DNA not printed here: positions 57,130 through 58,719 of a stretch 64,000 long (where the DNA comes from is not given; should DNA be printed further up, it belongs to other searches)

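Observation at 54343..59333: Two-subunit cytoplasmic [NiFe] hydrogenase packed against a receiver, histidine kinase and GAF-GGDEF cyclase: candidate H2-sensing module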

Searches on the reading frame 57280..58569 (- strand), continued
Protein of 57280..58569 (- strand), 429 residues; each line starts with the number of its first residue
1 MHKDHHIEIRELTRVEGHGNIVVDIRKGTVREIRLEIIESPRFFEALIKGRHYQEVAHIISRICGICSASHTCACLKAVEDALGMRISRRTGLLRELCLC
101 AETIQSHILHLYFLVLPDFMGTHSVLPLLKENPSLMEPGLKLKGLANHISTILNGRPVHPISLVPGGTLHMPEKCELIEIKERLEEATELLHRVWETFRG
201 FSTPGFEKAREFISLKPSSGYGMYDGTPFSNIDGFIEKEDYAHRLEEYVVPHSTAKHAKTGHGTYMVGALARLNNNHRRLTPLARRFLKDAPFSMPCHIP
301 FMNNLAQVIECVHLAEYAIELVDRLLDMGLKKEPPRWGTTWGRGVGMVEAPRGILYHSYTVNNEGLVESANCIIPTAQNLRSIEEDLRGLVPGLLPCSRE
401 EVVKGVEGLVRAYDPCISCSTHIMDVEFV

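Call 37: search_protein_families(library=pfam, proteins=[L014:5422-5799:+, L014:8641-9012:+, L014:9117-9443:+, L012:9005-9529:+, L099:6875-8092:+, L091:8912-9241:+, L091:9394-9696:+, L091:9697-9936:+, L014:4225-5307:+, L090:6407-7300:+], max_evalue=0.01)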
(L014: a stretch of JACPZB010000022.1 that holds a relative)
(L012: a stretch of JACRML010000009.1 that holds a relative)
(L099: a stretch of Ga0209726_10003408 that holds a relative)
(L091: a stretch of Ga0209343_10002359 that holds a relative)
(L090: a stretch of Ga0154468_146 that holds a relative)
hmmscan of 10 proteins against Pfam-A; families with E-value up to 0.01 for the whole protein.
L014:5422-5799:+ (125 aa): 1 family
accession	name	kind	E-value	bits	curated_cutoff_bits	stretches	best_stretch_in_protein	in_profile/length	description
PF04355.18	BamE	-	0.0009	19.4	23.2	1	35-85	1-48/71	Outer membrane protein assembly factor BamE domain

L014:8641-9012:+ (123 aa): 0 families

L014:9117-9443:+ (108 aa): 1 family
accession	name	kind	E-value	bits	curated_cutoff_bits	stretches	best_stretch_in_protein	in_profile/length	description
PF04355.18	BamE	-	0.00018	21.7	23.2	1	26-99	3-67/71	Outer membrane protein assembly factor BamE domain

L012:9005-9529:+ (174 aa): 0 families

L099:6875-8092:+ (405 aa): 1 family
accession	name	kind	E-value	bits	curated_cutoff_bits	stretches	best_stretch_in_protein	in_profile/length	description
PF13289.12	SIR2_2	-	3.4e-10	40.6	24.5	1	189-360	3-125/141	SIR2-like domain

L091:8912-9241:+ (109 aa): 1 family
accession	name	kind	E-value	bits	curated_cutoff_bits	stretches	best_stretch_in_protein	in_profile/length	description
PF04355.18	BamE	-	0.00038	20.6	23.2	1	26-99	3-67/71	Outer membrane protein assembly factor BamE domain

L091:9394-9696:+ (100 aa): 2 families
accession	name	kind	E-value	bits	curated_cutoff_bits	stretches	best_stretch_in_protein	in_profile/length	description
PF18929.5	DUF5678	-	0.0017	18.5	23.2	1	34-68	3-34/49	Family of unknown function (DUF5678)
PF15919.11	HicB_lk_antitox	-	0.003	18.2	27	1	52-87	23-58/123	HicB_like antitoxin of bacterial toxin-antitoxin system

L091:9697-9936:+ (79 aa): 1 family
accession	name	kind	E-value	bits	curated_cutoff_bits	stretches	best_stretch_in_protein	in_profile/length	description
PF07927.17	HicA_toxin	-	3.9e-11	43.3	27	1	11-67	2-58/58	HicA toxin of bacterial toxin-antitoxin,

L014:4225-5307:+ (360 aa): 4 families
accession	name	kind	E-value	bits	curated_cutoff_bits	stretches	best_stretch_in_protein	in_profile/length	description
PF00990.26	GGDEF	-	2.6e-43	148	23.8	1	199-355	2-160/161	Diguanylate cyclase, GGDEF domain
PF01590.32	GAF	-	3.3e-22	79.9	22.4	1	45-185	1-133/133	GAF domain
PF13185.12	GAF_2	-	1.1e-16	61.7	28.6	1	44-186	2-136/136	GAF domain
PF13492.12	GAF_3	-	5.1e-15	56.5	27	1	45-187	1-129/129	GAF domain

L090:6407-7300:+ (297 aa): 10 families
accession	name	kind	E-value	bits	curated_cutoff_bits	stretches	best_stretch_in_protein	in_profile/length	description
PF05368.20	NmrA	-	1.5e-26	94.1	27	1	2-243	5-251/298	NmrA-like family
PF01370.27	Epimerase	-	9.1e-26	91.2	20.9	1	2-200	1-229/240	NAD dependent epimerase/dehydratase family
PF13460.12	NAD_binding_10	-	2.5e-25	89.9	27.2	1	6-197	1-182/184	NAD(P)H-binding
PF01073.25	3Beta_HSD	-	1e-22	80.9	22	1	4-115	2-119/280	3-beta hydroxysteroid dehydrogenase/isomerase family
PF04321.23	RmlD_sub_bind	-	4.7e-15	55.9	27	2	120-226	122-231/287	RmlD substrate binding domain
PF07993.18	NAD_binding_4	-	9.1e-14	51.7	20.1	2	120-161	174-217/258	Male sterility protein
PF16363.11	GDP_Man_Dehyd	-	3.9e-11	43.4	27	1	3-111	1-128/332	GDP-mannose 4,6 dehydratase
PF02719.21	Polysacc_synt_2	-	4.5e-08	33.1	20.2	1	2-136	1-151/293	Polysaccharide biosynthesis protein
PF00106.31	adh_short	-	2.7e-05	24.2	26.6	1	2-78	3-83/195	short chain dehydrogenase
PF08659.16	KR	-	5.9e-05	23.5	22.6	1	2-91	3-101/180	KR domain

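Call 46: find_encoding_contigs(protein=P0067, flank=9000, max_places=1)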
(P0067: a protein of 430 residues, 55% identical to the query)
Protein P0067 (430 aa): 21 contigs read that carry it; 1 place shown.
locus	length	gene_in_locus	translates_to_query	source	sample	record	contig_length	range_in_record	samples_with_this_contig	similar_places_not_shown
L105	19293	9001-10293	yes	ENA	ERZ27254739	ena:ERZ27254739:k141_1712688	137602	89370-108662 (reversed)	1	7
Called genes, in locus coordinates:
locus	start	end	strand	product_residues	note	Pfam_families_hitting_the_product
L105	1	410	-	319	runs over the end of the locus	PF04015:DUF362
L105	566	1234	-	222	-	PF00702:Hydrolase, PF12710:HAD (weak), PF13419:HAD_2, PF13242:Hydrolase_like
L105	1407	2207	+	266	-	PF01875:Memo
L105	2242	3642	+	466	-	PF00749:tRNA-synt_1c, PF19269:Anticodon_2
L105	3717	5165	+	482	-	PF00289:Biotin_carb_N, PF01071:GARS_A (weak), PF02222:ATP-grasp (weak), PF02786:CPSase_L_D2, PF07478:Dala_Dala_lig_C, PF08443:RimK (weak), PF02785:Biotin_carb_C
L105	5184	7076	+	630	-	PF00682:HMGL-like, PF02436:PYC_OADA, PF25919:BSH_CusB (faint), PF00364:Biotin_lipoyl, PF25917:BSH_RND (weak)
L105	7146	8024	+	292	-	PF03547:Mem_trans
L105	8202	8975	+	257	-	PF01058:Oxidored_q6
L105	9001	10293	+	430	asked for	PF00374:NiFeSe_Hases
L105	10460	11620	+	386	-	PF01590:GAF, PF13185:GAF_2, PF13492:GAF_3 (weak), PF00990:GGDEF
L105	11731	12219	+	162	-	PF00011:HSP20, PF17886:ArsA_HSP20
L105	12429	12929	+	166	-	PF02915:Rubrerythrin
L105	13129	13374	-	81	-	PF03861:ANTAR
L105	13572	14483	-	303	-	PF14522:Cytochrome_C7 (faint), PF09699:Paired_CXXCH_1 (faint)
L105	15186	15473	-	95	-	PF04343:DUF488, PF22751:DUF488-N3a, PF22752:DUF488-N3i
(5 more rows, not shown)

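Call 47: find_encoding_contigs(protein=P0082, flank=9000, max_places=1)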
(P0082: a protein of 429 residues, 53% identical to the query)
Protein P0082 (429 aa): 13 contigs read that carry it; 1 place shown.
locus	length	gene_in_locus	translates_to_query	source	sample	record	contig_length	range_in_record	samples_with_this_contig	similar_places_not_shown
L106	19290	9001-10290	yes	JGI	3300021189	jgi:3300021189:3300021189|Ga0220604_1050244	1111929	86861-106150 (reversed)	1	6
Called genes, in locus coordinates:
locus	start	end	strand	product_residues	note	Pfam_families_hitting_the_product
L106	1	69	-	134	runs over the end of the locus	-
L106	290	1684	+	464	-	PF00749:tRNA-synt_1c, PF19269:Anticodon_2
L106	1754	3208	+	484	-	PF00289:Biotin_carb_N, PF01071:GARS_A (weak), PF02222:ATP-grasp (weak), PF02786:CPSase_L_D2, PF07478:Dala_Dala_lig_C, PF08443:RimK (faint), PF02785:Biotin_carb_C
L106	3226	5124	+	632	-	PF00682:HMGL-like, PF02436:PYC_OADA, PF25919:BSH_CusB (faint), PF00364:Biotin_lipoyl, PF25917:BSH_RND (weak)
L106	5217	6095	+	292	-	PF03547:Mem_trans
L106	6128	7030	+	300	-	-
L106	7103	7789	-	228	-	PF02698:DUF218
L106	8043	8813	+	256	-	PF01058:Oxidored_q6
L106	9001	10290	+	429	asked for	PF00374:NiFeSe_Hases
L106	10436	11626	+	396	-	PF01590:GAF, PF13185:GAF_2, PF00990:GGDEF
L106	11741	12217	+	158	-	PF00011:HSP20, PF17886:ArsA_HSP20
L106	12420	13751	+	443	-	-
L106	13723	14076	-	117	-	PF04343:DUF488, PF22751:DUF488-N3a, PF22752:DUF488-N3i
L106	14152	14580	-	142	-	PF02635:DsrE, PF13686:DrsE_2 (weak)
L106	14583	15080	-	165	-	PF01814:Hemerythrin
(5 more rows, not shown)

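Call 48: find_encoding_contigs(protein=P0020, flank=9000, max_places=1)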
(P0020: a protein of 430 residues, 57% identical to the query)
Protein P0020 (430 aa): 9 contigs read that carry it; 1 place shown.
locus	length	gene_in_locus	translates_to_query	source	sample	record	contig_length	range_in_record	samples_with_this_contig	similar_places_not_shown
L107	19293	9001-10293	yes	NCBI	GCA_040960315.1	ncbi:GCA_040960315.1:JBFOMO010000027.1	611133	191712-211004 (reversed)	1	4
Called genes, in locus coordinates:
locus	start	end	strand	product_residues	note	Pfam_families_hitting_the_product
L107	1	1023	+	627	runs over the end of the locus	PF00682:HMGL-like, PF02436:PYC_OADA, PF25919:BSH_CusB (faint), PF00364:Biotin_lipoyl, PF25917:BSH_RND (weak), PF25984:BSH_YknX (faint)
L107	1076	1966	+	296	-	PF03547:Mem_trans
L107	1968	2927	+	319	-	-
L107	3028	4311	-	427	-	-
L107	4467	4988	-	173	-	PF02566:OsmC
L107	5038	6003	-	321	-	PF00586:AIRS, PF02769:AIRS_C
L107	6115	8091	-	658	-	PF00009:GTP_EFTU, PF01926:MMR_HSR1 (weak), PF03144:GTP_EFTU_D2 (weak), PF25461:Beta-barrel_SelB (weak), PF09107:WHD_3rd_SelB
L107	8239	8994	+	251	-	PF01058:Oxidored_q6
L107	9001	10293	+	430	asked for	PF27537:HoxH (weak), PF00374:NiFeSe_Hases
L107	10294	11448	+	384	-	PF01590:GAF, PF13185:GAF_2, PF00990:GGDEF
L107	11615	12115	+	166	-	PF00011:HSP20, PF17886:ArsA_HSP20 (weak)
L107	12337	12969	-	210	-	PF13462:Thioredoxin_4, PF01323:DSBA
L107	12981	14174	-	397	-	PF13435:Cytochrome_C554, PF22113:Mtrc-MtrF_II-IV_dom (faint)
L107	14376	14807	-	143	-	PF01934:HepT-like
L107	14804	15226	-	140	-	PF01909:NTP_transf_2 (weak), PF18765:Polbeta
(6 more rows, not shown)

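Call 72: search_protein_families(library=pfam, proteins=[L038:9275-11014:+, L038:11164-11553:+, L038:12137-13234:+, L036:2198-3550:+], max_evalue=0.001)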
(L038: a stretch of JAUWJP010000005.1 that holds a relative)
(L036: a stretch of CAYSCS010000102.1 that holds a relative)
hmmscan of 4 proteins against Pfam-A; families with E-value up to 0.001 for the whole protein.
L038:9275-11014:+ (579 aa): 2 families
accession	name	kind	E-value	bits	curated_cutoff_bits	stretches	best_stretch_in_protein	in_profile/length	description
PF00374.24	NiFeSe_Hases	-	1.1e-30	107.6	25.8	2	39-125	1-87/508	Nickel-dependent hydrogenase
PF01750.23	HycI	-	1.1e-05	25.7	23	1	497-578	39-128/130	Hydrogenase maturation protease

L038:11164-11553:+ (129 aa): 1 family
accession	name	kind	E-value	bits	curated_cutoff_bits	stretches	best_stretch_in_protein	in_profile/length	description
PF00072.30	Response_reg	-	4.8e-17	62.6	30.2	1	14-123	1-110/111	Response regulator receiver domain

L038:12137-13234:+ (365 aa): 4 families
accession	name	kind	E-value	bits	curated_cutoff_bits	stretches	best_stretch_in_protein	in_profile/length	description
PF02518.31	HATPase_c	-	9.7e-32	110.1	26.4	1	254-364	1-109/111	Histidine kinase-, DNA gyrase B-, and HSP90-like ATPase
PF00072.30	Response_reg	-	2.1e-29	102.4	30.2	1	8-117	1-110/111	Response regulator receiver domain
PF00512.31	HisKA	-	8.9e-11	42.1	26.9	1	142-208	3-66/66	His Kinase A (phospho-acceptor) domain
PF13581.12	HATPase_c_2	-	0.00031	21.2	27.4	1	254-341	27-111/127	Histidine kinase-like ATPase domain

L036:2198-3550:+ (450 aa): 11 families
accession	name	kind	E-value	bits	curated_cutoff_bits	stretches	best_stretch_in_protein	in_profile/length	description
PF00158.32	Sigma54_activat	-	7e-70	234.5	20.2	1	144-311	1-168/168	Sigma-54 interaction domain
PF00072.30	Response_reg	-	1.9e-33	115.4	30.2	1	6-115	1-110/111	Response regulator receiver domain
PF25601.1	AAA_lid_14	-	1.1e-29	102.5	27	1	316-386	1-71/87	AAA+ ATPase lid domain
PF14532.12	Sigma54_activ_2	-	1.2e-19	71.3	25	1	145-315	1-138/138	Sigma-54 interaction domain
PF02954.25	HTH_8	-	7.9e-13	48.4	22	1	406-447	1-42/42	Bacterial regulatory protein, Fis family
PF07728.20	AAA_5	-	3e-10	40.7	22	1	168-287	2-124/139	AAA domain (dynein-related subfamily)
PF00004.35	AAA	-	4.3e-08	34.1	21.2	1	168-288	1-114/131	ATPase family associated with various cellular activities (AAA)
PF07724.20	AAA_2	-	1.6e-06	28.7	27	1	165-267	3-106/166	AAA domain (Cdc48 subfamily)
PF13191.12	AAA_16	-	7.9e-06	26.9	32.6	1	145-220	3-85/167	AAA ATPase domain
PF01078.27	Mg_chelatase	-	9.4e-05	22.3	20.3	0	223-292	93-162/207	Magnesium chelatase, subunit ChlI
PF13245.12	AAA_19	-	0.00068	20.3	25.1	0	165-269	11-124/134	AAA domain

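Call 78: search_protein_families(library=ncbifam, proteins=[L014:5881-6951:+, L014:6917-7771:+], max_evalue=0.00001)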
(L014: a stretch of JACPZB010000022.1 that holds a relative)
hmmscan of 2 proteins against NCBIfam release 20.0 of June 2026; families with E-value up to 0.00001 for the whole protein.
L014:5881-6951:+ (356 aa): 3 families
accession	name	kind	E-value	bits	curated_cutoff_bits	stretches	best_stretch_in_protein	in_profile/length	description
NF040829.1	sulfhyd_ShyB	equivalog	5.1e-82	275.6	690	1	1-350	1-331/334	NAD(P)-dependent hydrogenase/sulfhydrogenase 2 subunit beta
NF040833.1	sulfhyd_HydB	equivalog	3.7e-73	246.5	750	1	1-343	1-330/367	NADPH-dependent hydrogenase/sulfhydrogenase 1 subunit beta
TIGR02910.1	sulfite_red_A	equivalog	1.3e-43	149.5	323.15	1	7-350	6-328/334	anaerobic sulfite reductase subunit AsrA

L014:6917-7771:+ (284 aa): 27 families (the best 25 are shown)
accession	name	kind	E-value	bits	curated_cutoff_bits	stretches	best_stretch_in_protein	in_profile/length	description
NF006220.0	PRK08345.1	subfamily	2.3e-78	263.4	395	1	15-278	6-288/294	cytochrome-c3 hydrogenase subunit gamma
TIGR02911.1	sulfite_red_B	equivalog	1.7e-68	230.5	288.6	1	17-275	3-254/261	anaerobic sulfite reductase subunit AsrB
NF040830.1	sulfhyd_ShyC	equivalog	6.4e-65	219.2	600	1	15-277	2-281/288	NAD(P)-dependent hydrogenase/sulfhydrogenase 2 subunit gamma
NF040835.1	sulfhyd_HydG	equivalog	6e-63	212.8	650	1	14-277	12-284/292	NADPH-dependent hydrogenase/sulfhydrogenase 1 subunit gamma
NF000796.0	PRK00054.1-1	equivalog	1.3e-48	165.5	224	1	25-276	9-234/254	dihydroorotate dehydrogenase electron transfer subunit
NF000798.0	PRK00054.1-3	equivalog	6.4e-29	101.3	219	1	33-277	17-242/244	dihydroorotate dehydrogenase electron transfer subunit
NF000797.0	PRK00054.1-2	equivalog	9.5e-25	87.4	270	1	46-276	39-264/267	dihydroorotate dehydrogenase electron transfer subunit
NF000799.0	PRK00054.1-4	equivalog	4.3e-24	85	314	1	50-277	34-256/258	dihydroorotate dehydrogenase electron transfer subunit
NF004862.0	PRK06222.1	subfamily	1.5e-23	83.7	220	1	49-276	28-247/281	sulfide/dihydroorotate dehydrogenase-like FAD/NAD-binding protein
NF009414.0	PRK12778.1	equivalog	1.6e-22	79.6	1103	1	34-275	12-246/752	bifunctional dihydroorotate dehydrogenase B NAD binding subunit/NADPH-dependent glutamate synthase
NF045803.1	MethMoxFADbindMmoC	equivalog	5.2e-22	78.1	500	1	31-242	121-337/343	aromatic/alkene monooxygenase hydroxylase FAD-binding subunit MmoC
NF040810.1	BenC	equivalog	2.3e-21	76.3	430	1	21-241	106-326/333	benzoate 1,2-dioxygenase electron transfer component BenC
NF005963.0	PRK08051.1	equivalog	8.8e-19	67.7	230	1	33-204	15-188/233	NAD(P)H-flavin reductase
TIGR01941.1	nqrF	equivalog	2.1e-16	59.9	295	1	67-236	225-394/405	NADH:ubiquinone reductase (Na(+)-transporting) subunit F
NF052252.1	flav_redu_LuxG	exception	1e-15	57.5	340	1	32-225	11-208/232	flavin mononucleotide reductase LuxG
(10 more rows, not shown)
